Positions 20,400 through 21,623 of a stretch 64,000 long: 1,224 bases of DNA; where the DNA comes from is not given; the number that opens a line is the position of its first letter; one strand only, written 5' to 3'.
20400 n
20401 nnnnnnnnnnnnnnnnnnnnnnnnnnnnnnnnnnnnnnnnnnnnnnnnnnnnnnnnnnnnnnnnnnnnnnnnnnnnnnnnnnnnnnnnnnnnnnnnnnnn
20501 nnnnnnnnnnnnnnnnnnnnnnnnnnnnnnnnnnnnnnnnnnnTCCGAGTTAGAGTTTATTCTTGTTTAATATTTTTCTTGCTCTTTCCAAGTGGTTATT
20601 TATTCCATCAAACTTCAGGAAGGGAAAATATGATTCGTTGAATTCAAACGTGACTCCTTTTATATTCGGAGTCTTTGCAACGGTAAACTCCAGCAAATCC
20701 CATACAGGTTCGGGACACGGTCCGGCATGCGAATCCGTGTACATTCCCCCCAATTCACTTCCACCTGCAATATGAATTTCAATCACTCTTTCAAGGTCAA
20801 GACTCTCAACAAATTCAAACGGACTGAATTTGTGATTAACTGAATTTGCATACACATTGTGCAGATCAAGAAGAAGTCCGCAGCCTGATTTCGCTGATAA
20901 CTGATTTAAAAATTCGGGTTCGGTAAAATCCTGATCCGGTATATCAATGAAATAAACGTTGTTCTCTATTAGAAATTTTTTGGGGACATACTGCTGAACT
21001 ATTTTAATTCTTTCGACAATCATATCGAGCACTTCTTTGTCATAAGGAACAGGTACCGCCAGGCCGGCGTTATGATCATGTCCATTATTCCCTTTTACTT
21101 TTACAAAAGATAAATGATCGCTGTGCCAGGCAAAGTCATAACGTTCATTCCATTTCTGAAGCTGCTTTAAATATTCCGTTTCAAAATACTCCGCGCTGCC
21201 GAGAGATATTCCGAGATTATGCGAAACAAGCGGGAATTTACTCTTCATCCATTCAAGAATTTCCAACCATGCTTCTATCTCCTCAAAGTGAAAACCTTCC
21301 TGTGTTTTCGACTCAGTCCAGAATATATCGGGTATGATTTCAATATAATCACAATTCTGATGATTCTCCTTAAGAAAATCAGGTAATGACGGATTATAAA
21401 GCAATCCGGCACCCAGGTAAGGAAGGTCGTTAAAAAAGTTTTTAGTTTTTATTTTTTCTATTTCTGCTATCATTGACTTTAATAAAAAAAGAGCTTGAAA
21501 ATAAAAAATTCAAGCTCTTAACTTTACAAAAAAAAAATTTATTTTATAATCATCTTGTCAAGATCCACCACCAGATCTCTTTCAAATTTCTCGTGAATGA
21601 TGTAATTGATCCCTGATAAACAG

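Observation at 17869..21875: Uncharacterised MNIO (DUF692) RiPP-like operon: 75-aa CxxC peptide, MNIO, DUF2063-like partner, SAM methyltransferase, amidohydrolase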

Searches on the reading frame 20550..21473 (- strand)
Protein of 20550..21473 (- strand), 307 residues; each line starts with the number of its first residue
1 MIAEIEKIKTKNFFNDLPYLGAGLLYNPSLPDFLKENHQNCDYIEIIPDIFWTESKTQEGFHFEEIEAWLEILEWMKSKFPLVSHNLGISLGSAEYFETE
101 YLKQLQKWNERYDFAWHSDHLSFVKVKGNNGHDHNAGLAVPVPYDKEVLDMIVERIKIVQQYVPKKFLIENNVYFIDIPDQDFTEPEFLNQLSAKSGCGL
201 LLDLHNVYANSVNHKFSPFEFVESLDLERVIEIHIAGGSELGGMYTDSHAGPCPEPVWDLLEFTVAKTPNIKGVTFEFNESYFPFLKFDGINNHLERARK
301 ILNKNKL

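Call 3: search_protein_families(library=pfam, proteins=[window:20550-21473:-], max_evalue=0.1)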
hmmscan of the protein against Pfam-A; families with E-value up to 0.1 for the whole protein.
window:20550-21473:- (307 aa): 1 family
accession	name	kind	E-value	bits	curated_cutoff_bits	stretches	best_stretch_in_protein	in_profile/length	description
PF05114.20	MbnB_TglH_ChrH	-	2.4e-60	204.5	25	1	22-300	2-260/263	RiPP precursor modification enzyme MbnB/TglH/ChrH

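Call 4: search_protein_families(library=ncbifam, proteins=[window:20550-21473:-], max_evalue=0.1)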
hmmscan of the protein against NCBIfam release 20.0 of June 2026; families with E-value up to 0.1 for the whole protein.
window:20550-21473:- (307 aa): 5 families
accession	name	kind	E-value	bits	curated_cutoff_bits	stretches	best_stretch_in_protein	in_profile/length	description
NF050167.1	MNIO_BufB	equivalog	2.6e-51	174.4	310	1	43-271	13-238/262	MNIO family bufferin maturase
NF003818.2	PRK05409.1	equivalog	3.1e-44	151.6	360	1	26-270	6-236/264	HvfB family MNIO-type RiPP peptide maturase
NF050151.1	RiPP_MNIO_ApyH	equivalog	2.1e-34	119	400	1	22-303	13-281/283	multinuclear non-heme iron-dependent oxidative enzyme ApyH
NF050165.1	MNIO_ChrH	equivalog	2.9e-19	69.4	600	1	61-275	38-254/363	MNIO family chryseobactin maturase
TIGR04159.2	methbact_MbnB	equivalog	1.1e-05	25.1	325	1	103-237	71-194/261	methanobactin biosynthesis protein MbnB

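Call 8: find_homologous_proteins(query=window:20550-21473:-, max_evalue=1e-20)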
Query window:20550-21473:- (307 aa): 1376 proteins with E <= 1e-20 among 3264 candidates; the best 120 are listed.
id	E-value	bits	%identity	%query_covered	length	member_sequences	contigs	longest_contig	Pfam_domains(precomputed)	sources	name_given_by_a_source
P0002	9.0e-210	713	100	100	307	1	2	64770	PF05114.21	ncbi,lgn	-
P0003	5.2e-128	445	62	98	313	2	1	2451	PF05114.21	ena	-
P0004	1.1e-126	440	59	98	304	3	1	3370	PF05114.21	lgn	-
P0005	1.5e-124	433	59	97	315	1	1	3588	PF05114.21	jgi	jgi:uncharacterized protein (UPF0276 family)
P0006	5.2e-123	428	59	95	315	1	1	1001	PF05114.21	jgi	jgi:uncharacterized protein (UPF0276 family)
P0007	1.3e-122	427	59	95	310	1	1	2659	PF05114.21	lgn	-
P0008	4.3e-122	425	58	95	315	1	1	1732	PF05114.21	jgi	jgi:uncharacterized protein (UPF0276 family)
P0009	4.8e-122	425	58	94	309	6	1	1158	PF05114.21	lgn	-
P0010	1.3e-121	424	57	97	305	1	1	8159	PF05114.21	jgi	jgi:uncharacterized protein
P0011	1.4e-121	424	59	94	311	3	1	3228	PF05114.21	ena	-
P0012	1.6e-121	423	60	97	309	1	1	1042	PF05114.21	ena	-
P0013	2.2e-121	423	60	94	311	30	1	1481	PF05114.21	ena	-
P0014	1.1e-120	421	57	99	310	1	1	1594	PF05114.21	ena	-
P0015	1.8e-120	420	60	95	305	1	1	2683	PF05114.21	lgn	-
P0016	1.9e-120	420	58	95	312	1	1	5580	PF05114.21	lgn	-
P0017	2.1e-120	420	55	99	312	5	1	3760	PF05114.21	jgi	jgi:uncharacterized protein (UPF0276 family)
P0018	3.0e-120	419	60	93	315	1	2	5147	PF05114.21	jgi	jgi:uncharacterized protein (UPF0276 family)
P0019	3.9e-120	419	56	95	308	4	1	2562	PF05114.21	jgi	jgi:uncharacterized protein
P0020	6.6e-120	418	59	94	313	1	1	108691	PF05114.21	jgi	jgi:uncharacterized protein (UPF0276 family)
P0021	8.2e-120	418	58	95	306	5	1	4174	PF05114.21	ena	-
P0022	8.8e-120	418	59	95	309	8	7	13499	PF05114.21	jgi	-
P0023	1.2e-119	417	56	97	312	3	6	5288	PF05114.21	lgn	-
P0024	1.4e-119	417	56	99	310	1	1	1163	PF05114.21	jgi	-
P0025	1.9e-119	417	60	92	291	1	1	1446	PF05114.21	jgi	jgi:uncharacterized protein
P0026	2.2e-119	416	56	96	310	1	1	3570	PF05114.21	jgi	jgi:uncharacterized protein (UPF0276 family)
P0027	2.4e-119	416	61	94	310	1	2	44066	PF05114.21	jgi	jgi:uncharacterized protein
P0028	3.3e-119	416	57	94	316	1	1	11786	PF05114.21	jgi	jgi:uncharacterized protein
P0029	3.5e-119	416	57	94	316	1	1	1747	PF05114.21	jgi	jgi:uncharacterized protein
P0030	5.0e-119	415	60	94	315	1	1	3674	PF05114.21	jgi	jgi:uncharacterized protein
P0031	5.2e-119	415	58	94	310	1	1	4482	PF05114.21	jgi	jgi:uncharacterized protein (UPF0276 family)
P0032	5.5e-119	415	58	94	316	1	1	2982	PF05114.21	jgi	jgi:uncharacterized protein (UPF0276 family)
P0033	6.6e-119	415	58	94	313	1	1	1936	PF05114.21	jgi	jgi:uncharacterized protein (UPF0276 family)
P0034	7.5e-119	415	59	94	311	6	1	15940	PF05114.21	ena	-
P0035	1.1e-118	414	57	95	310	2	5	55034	PF05114.21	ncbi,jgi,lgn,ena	-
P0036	1.4e-118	414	58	93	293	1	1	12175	PF05114.21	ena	-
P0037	5.3e-118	412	55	100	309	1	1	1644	PF05114.21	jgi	jgi:uncharacterized protein (UPF0276 family)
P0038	6.7e-118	412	59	93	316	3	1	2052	PF05114.21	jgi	jgi:uncharacterized protein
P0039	8.1e-118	411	56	93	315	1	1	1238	PF05114.21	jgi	-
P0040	9.3e-118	411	59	93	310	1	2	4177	PF05114.21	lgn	-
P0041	9.4e-118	411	55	95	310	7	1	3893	PF05114.21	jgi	jgi:hypothetical protein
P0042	1.1e-117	411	59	88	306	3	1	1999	PF05114.21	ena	-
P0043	1.2e-117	411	59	93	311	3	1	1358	PF05114.21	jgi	jgi:uncharacterized protein (UPF0276 family)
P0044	1.5e-117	410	57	96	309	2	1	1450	PF05114.21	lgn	-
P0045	2.5e-117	410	59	92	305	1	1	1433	PF05114.21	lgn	-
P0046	2.9e-117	409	56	96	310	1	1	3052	PF05114.21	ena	-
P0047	3.3e-117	409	56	94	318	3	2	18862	PF05114.21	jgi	jgi:uncharacterized protein (UPF0276 family)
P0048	3.4e-117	409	59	93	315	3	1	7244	PF05114.21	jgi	-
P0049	7.5e-117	408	57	99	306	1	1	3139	PF05114.21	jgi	jgi:uncharacterized protein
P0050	7.6e-117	408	59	93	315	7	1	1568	PF05114.21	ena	-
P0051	1.4e-116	407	57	94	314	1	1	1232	PF05114.21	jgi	jgi:uncharacterized protein (UPF0276 family)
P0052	1.5e-116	407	57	95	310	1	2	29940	PF05114.21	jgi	jgi:uncharacterized protein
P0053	1.6e-116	407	58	89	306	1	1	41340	PF05114.21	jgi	jgi:uncharacterized protein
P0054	2.3e-116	407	59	95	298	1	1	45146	PF05114.21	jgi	-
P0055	2.6e-116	406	62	93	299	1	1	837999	PF05114.21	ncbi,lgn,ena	-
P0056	3.0e-116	406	60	93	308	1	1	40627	PF05114.21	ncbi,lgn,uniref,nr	ncbi:MAG TPA: DUF692 family protein [Chitinophaga sp.]|uniref:DUF692 domain-containing protein n=1 T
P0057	5.8e-116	405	57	94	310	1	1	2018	PF05114.21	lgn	-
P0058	5.9e-116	405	58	93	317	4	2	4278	PF05114.21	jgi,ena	jgi:uncharacterized protein (UPF0276 family)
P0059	1.2e-115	404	56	93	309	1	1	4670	PF05114.21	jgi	jgi:uncharacterized protein (UPF0276 family)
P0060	1.5e-115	404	54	98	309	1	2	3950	PF05114.21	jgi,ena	-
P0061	1.6e-115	404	59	93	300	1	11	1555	PF05114.21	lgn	-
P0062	1.8e-115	404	56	96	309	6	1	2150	PF05114.21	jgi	jgi:hypothetical protein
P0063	2.0e-115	403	56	98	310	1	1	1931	PF05114.21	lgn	-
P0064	2.4e-115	403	63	92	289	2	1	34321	PF05114.21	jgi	jgi:uncharacterized protein (UPF0276 family)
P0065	4.3e-115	402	58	88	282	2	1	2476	PF05114.21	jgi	-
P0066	6.9e-115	402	56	95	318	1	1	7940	PF05114.21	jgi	jgi:uncharacterized protein (UPF0276 family)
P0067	8.0e-115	401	54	98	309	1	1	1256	PF05114.21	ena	-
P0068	1.1e-114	401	58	93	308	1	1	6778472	PF05114.21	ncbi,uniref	ncbi:DUF692 family multinuclear iron-containing protein [Chitinophaga sp. MM2321]|uniref:DUF692 doma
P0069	1.2e-114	401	56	94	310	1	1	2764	PF05114.21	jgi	jgi:uncharacterized protein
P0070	1.2e-114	401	56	92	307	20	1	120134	PF05114.21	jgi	jgi:uncharacterized protein (UPF0276 family)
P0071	1.4e-114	401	56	94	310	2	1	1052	PF05114.21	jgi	jgi:uncharacterized protein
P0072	1.5e-114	401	55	97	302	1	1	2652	PF05114.21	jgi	jgi:uncharacterized protein (UPF0276 family)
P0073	1.7e-114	400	58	94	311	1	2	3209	PF05114.21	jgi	jgi:uncharacterized protein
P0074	1.8e-114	400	58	88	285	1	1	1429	PF05114.21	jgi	jgi:uncharacterized protein (UPF0276 family)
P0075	2.1e-114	400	56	94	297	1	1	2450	PF05114.21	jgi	jgi:uncharacterized protein (UPF0276 family)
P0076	2.1e-114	400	55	95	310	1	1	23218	PF05114.21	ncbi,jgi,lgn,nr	ncbi:MAG: uncharacterized protein QOF14_3673 [Hyphomicrobiales bacterium]|jgi:uncharacterized protei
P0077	2.6e-114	400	57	95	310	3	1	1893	PF05114.21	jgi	jgi:uncharacterized protein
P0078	3.0e-114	400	53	98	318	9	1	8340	PF05114.21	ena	-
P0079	3.2e-114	399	57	91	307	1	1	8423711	PF05114.21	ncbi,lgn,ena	-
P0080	4.2e-114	399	60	93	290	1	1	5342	PF05114.21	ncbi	-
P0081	5.4e-114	399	55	91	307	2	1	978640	PF05114.21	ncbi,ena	-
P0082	5.8e-114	399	57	94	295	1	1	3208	PF05114.21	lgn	-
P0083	7.2e-114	398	55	94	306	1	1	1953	PF05114.21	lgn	-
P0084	9.9e-114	398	55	95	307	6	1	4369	PF05114.21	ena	-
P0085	1.1e-113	398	58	93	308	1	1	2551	PF05114.21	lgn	-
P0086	1.2e-113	398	58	90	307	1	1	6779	PF05114.21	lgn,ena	-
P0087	1.4e-113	397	56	92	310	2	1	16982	PF05114.21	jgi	jgi:hypothetical protein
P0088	1.4e-113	397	57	93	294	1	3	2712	PF05114.21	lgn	-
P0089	1.7e-113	397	55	94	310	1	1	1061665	PF05114.21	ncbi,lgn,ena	-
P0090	1.8e-113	397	54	96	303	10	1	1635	PF05114.21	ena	-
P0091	1.9e-113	397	56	94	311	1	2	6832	PF05114.21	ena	-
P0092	2.2e-113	397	55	94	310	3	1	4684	PF05114.21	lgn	-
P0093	2.7e-113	396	56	98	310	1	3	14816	PF05114.21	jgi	jgi:uncharacterized protein (UPF0276 family)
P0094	3.1e-113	396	56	96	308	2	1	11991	PF05114.21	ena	-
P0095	3.1e-113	396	55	99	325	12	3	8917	PF05114.21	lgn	-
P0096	3.3e-113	396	56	95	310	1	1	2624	PF05114.21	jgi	jgi:uncharacterized protein (UPF0276 family)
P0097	5.9e-113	395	56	92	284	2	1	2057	PF05114.21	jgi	jgi:uncharacterized protein (UPF0276 family)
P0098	6.5e-113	395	56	95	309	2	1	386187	PF05114.21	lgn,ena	-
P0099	8.6e-113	395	56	93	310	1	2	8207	PF05114.21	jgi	jgi:uncharacterized protein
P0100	9.9e-113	395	57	94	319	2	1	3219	PF05114.21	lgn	-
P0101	1.2e-112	394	53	97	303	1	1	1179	PF05114.21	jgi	jgi:uncharacterized protein (UPF0276 family)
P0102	1.3e-112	394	56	97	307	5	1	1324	PF05114.21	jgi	jgi:uncharacterized protein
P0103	1.9e-112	394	56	93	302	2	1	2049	PF05114.21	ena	-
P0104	2.2e-112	393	53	97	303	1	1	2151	PF05114.21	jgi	jgi:uncharacterized protein (UPF0276 family)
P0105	2.3e-112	393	53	96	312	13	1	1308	PF05114.21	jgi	jgi:uncharacterized protein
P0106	3.1e-112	393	54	94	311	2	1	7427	PF05114.21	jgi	jgi:uncharacterized protein (UPF0276 family)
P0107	4.5e-112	392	54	94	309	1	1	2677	PF05114.21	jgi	jgi:uncharacterized protein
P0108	4.6e-112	392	54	99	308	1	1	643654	PF05114.21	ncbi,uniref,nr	ncbi:DUF692 domain-containing protein [Chitinophaga qingshengii]|uniref:DUF692 family protein n=1 Ta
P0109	5.1e-112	392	53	96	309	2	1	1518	PF05114.21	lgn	-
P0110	5.9e-112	392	57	93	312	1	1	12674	PF05114.21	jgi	jgi:uncharacterized protein (UPF0276 family)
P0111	6.7e-112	392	54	91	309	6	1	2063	PF05114.21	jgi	jgi:uncharacterized protein (UPF0276 family)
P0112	6.9e-112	392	56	94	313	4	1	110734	PF05114.21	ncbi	ncbi:MAG TPA: DUF692 family multinuclear iron-containing protein [Candidatus Limnocylindria bacteriu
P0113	7.8e-112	392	54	98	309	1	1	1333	PF05114.21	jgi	jgi:uncharacterized protein (UPF0276 family)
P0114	1.4e-111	391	54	94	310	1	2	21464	PF05114.21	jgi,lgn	jgi:uncharacterized protein (UPF0276 family)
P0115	1.6e-111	391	52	97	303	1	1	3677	PF05114.21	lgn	-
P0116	1.7e-111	391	53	95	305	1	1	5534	PF05114.21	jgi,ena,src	-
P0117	1.7e-111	391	55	95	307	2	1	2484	PF05114.21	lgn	-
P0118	4.0e-111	389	53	94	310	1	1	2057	PF05114.21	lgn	-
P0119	5.4e-111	389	55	94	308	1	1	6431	PF05114.21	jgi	jgi:uncharacterized protein (UPF0276 family)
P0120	5.9e-111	389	55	92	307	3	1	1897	PF05114.21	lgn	-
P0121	7.7e-111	388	54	92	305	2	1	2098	PF05114.21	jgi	jgi:uncharacterized protein (UPF0276 family)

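Call 10: find_encoding_contigs(protein=P0068, flank=8000, max_places=2)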
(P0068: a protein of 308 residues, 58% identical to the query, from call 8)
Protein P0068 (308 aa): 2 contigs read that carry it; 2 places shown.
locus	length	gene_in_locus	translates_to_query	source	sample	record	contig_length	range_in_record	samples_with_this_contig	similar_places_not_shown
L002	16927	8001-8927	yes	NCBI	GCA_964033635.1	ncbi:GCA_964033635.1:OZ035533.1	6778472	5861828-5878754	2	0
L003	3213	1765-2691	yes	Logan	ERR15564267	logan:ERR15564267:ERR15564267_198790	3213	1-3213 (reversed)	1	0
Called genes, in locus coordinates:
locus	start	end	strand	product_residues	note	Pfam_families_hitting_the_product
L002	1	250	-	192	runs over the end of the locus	PF08281:Sigma70_r4_2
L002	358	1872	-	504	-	PF02142:MGS, PF01808:AICARFT_IMPCHas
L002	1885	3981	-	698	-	PF13567:DUF4131, PF03772:Competence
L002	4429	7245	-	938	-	PF25596:CPSase_L_D1, PF02222:ATP-grasp (weak), PF02786:CPSase_L_D2, PF02787:CPSase_L_D3, PF25596:CPSase_L_D1, PF02655:ATP-grasp_3 (weak), PF02786:CPSase_L_D2, PF02222:ATP-grasp (weak), +5 more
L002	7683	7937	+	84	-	-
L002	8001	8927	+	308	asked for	PF05114:MbnB_TglH_ChrH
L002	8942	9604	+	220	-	-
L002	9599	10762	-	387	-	PF07690:MFS_1, PF13347:MFS_2 (faint), PF07690:MFS_1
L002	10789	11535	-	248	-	PF08220:HTH_DeoR, PF08279:HTH_11 (weak), PF00455:DeoRC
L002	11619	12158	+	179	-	PF06941:NT5C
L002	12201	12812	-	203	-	PF01381:HTH_3 (faint), PF12844:HTH_19 (faint), PF13443:HTH_26 (faint), PF02954:HTH_8 (faint), PF20432:Xre-like-HTH (weak)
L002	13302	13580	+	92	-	-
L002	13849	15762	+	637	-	PF16177:ACAS_N, PF00501:AMP-binding, PF13193:AMP-binding_C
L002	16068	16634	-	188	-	PF03734:YkuD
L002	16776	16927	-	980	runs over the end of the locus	PF00675:Peptidase_M16 (weak), PF05193:Peptidase_M16_C, PF00675:Peptidase_M16 (weak), PF05193:Peptidase_M16_C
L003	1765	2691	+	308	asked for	PF05114:MbnB_TglH_ChrH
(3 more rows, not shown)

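Call 11: find_encoding_contigs(protein=P0055, flank=8000, max_places=2)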
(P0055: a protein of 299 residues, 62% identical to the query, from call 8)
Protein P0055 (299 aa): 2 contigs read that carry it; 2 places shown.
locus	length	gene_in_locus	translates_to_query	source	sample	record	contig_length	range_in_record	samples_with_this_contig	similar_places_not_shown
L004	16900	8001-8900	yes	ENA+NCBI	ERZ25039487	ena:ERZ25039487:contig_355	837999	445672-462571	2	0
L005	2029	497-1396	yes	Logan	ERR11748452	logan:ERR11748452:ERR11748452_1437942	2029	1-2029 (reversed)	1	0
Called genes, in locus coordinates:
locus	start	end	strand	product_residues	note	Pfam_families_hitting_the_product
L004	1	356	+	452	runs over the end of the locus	PF01225:Mur_ligase, PF08245:Mur_ligase_M (weak), PF02875:Mur_ligase_C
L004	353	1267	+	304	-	PF01565:FAD_binding_4, PF02873:MurB_C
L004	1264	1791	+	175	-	PF03799:FtsQ_DivIB_C (faint)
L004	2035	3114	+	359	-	PF00091:Tubulin, PF12327:FtsZ_C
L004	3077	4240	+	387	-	PF01571:GCV_T, PF08669:GCV_T_C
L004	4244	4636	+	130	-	PF01597:GCV_H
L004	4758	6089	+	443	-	PF02347:GDC-P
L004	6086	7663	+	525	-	PF02347:GDC-P, PF21478:GcvP2_C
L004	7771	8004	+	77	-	-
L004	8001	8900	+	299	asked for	PF05114:MbnB_TglH_ChrH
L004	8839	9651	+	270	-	-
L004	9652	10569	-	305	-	PF21686:LigD_Prim-Pol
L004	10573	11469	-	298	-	PF02735:Ku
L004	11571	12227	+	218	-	PF13191:AAA_16, PF00005:ABC_tran, PF09818:ABC_ATPase (faint), PF13401:AAA_22 (faint), PF13304:AAA_21 (faint)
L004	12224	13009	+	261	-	PF03649:UPF0014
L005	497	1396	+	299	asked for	PF05114:MbnB_TglH_ChrH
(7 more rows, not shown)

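Call 12: find_encoding_contigs(protein=P0020, flank=8000, max_places=2)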
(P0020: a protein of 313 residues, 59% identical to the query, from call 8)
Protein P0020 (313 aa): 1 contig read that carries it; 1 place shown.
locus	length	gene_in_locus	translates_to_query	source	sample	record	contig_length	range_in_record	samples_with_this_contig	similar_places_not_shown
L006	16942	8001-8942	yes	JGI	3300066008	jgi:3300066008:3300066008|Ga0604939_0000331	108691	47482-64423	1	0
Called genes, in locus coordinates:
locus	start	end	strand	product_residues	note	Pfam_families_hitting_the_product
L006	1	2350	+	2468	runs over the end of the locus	PF03534:SpvB, PF05593:RHS_repeat (faint), PF13517:FG-GAP_3 (weak), PF25023:TEN_YD-shell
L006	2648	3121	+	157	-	-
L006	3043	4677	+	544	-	-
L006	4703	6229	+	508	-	PF25107:VWA7_N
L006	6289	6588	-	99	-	-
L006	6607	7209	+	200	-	-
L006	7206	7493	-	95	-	-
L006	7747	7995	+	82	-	-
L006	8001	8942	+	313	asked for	PF05114:MbnB_TglH_ChrH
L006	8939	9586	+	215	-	-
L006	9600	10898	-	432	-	-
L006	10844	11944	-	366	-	PF00899:ThiF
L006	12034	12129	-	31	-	-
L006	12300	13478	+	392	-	PF00070:Pyr_redox (faint), PF00890:FAD_binding_2, PF01266:DAO, PF03486:HI0933_like, PF07992:Pyr_redox_2 (weak), PF12831:FAD_oxidored, PF13450:NAD_binding_8 (weak), PF22780:HI0933_like_1st, +2 more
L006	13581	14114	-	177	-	-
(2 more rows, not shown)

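Call 54: search_solved_structures(query=window:20550-21473:-, max_evalue=0.001)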
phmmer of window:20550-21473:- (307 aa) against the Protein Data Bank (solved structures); distinct sequences matched with E-value up to 0.001: 4.
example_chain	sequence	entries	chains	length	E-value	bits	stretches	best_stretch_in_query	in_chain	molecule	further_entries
3bww_A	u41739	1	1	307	6.9e-29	104.2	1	21-239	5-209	Protein of unknown function DUF692/COG3220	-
8hci_D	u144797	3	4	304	4.2e-26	95.1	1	18-268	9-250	DUF692 family protein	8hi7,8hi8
7dz9_B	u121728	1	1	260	3.5e-05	26.3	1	150-282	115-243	cpMbnB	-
7dz9_A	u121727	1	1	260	3.5e-05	26.3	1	150-282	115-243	MbnB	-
